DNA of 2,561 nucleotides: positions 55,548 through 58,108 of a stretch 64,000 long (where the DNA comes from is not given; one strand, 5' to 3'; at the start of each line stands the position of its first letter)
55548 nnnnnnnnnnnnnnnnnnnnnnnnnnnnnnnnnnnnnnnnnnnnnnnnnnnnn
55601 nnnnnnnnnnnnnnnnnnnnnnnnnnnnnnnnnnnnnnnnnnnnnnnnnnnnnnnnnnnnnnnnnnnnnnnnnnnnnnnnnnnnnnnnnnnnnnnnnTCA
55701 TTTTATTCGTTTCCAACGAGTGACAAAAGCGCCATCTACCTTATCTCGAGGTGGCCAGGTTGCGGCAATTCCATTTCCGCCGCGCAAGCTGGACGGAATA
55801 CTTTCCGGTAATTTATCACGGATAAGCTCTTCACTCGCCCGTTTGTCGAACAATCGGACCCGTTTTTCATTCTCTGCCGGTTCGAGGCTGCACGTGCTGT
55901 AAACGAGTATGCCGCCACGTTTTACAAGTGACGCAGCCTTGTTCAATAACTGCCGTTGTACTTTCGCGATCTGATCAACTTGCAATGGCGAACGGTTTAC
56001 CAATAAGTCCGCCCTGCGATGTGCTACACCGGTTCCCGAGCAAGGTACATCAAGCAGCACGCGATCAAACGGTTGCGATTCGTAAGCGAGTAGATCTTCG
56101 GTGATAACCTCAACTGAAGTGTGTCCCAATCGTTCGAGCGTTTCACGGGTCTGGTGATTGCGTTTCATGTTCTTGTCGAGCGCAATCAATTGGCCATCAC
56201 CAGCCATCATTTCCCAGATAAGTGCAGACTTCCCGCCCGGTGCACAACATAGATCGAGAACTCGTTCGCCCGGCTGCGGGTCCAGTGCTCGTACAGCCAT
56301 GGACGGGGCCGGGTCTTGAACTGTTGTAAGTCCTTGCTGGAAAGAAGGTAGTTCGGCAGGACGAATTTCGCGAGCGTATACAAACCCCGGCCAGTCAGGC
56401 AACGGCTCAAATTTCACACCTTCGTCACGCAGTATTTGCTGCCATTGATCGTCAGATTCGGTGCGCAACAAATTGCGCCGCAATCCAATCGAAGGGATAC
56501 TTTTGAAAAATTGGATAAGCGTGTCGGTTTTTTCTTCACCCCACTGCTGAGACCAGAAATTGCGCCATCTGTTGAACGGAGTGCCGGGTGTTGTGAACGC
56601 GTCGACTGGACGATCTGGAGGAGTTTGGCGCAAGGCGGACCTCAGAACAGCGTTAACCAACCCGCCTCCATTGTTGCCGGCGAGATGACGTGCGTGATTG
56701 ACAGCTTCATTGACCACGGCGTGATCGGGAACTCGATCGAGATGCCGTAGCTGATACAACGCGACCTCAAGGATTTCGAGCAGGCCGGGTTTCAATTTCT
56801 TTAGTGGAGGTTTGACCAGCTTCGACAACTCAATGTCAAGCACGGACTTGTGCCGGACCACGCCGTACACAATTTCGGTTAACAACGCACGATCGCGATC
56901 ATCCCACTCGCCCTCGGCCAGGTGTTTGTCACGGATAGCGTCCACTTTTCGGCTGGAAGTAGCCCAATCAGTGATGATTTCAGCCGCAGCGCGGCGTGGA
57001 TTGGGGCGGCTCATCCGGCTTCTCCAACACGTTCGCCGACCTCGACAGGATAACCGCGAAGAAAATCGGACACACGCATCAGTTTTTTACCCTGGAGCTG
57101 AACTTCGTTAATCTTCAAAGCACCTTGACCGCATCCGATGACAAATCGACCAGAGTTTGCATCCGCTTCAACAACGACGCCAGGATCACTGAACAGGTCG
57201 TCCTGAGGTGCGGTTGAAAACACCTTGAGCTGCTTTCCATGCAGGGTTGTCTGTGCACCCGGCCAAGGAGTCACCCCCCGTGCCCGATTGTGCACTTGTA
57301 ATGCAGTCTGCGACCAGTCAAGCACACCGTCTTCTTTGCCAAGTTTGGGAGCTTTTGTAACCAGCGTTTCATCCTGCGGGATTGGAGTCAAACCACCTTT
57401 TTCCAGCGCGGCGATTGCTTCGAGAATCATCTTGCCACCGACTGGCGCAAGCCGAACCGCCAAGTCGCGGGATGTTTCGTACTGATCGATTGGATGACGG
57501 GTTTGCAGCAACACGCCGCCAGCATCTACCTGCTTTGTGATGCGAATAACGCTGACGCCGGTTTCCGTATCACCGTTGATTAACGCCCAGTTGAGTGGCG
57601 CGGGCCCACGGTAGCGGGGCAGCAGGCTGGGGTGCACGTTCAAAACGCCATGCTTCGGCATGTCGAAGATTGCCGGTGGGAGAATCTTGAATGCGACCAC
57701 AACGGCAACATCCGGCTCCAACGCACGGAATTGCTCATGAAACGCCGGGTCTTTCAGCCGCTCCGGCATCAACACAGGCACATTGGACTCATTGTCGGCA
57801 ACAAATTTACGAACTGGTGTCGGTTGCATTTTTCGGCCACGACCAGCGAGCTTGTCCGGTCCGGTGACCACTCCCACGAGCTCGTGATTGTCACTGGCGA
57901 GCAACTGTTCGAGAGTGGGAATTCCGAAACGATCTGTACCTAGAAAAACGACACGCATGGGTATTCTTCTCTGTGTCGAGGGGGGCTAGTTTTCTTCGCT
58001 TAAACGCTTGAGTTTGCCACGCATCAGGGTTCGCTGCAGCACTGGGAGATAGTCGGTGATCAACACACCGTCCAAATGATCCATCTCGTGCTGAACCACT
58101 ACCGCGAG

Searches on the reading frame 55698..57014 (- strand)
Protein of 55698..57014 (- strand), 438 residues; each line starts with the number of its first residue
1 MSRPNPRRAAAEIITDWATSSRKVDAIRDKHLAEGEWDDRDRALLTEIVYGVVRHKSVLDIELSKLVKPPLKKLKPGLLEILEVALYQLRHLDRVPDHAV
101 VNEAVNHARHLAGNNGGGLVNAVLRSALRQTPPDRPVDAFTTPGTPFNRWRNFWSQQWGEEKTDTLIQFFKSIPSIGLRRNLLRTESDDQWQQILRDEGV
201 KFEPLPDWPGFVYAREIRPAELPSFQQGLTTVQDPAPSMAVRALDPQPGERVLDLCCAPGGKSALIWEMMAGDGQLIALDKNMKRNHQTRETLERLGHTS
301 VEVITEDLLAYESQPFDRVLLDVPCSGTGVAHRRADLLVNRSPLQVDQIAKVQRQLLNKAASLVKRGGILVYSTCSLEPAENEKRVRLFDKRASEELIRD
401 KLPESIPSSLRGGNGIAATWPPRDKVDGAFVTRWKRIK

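Call 91: search_protein_families(library=pfam, proteins=[window:55698-57014:-], max_evalue=0.0001)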
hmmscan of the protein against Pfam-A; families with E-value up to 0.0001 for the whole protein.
window:55698-57014:- (438 aa): 4 families
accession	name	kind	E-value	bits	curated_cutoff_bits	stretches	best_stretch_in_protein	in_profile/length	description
PF01189.24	Methyltr_RsmB-F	-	3.2e-51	174.3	27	1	243-433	3-197/199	16S rRNA methyltransferase RsmB/F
PF01029.23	NusB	-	1.5e-29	103.5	23.1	1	5-129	2-133/133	NusB family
PF13847.12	Methyltransf_31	-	3.4e-07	30.5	27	1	248-377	3-114/145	Methyltransferase domain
PF01728.25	FtsJ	-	5.4e-05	23.6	24.1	0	248-376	21-141/181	FtsJ-like methyltransferase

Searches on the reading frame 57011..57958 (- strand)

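Call 91: search_protein_families(library=pfam, proteins=[window:57011-57958:-], max_evalue=0.0001)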
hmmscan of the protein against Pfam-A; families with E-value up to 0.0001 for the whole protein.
window:57011-57958:- (315 aa): 2 families
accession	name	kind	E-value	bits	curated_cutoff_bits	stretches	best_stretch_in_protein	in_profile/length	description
PF00551.24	Formyl_trans_N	-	5.2e-39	134.3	26.1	1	1-182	1-181/181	Formyl transferase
PF02911.23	Formyl_trans_C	-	4.5e-27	94.6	21.1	1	205-303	1-99/100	Formyl transferase, C-terminal domain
